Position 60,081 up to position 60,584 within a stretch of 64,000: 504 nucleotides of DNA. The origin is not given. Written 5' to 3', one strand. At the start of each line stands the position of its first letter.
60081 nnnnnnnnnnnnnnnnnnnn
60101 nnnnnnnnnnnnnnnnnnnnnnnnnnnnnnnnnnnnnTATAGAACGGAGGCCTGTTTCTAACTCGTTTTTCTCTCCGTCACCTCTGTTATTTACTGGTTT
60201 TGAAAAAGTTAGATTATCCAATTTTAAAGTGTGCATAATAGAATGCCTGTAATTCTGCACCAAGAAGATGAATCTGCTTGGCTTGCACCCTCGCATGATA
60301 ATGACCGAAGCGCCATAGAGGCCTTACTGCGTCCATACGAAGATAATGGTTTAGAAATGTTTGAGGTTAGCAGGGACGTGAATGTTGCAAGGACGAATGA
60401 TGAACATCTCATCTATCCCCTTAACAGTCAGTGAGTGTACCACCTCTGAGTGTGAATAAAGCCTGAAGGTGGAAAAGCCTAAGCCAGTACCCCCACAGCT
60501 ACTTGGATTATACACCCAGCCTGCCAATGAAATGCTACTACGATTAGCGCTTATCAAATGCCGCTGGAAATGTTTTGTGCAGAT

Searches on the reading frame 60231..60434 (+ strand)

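Call 38: search_protein_families(library=phrogs, proteins=[window:60231-60434:+], max_evalue=0.1)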
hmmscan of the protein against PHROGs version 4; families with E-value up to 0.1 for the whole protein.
window:60231-60434:+ (67 aa): 2 families
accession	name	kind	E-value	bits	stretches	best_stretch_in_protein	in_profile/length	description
phrog_1599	-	unknown function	3e-10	41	1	1-63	163-224/225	-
phrog_20165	-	unknown function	0.014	16.4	1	1-62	14-75/78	-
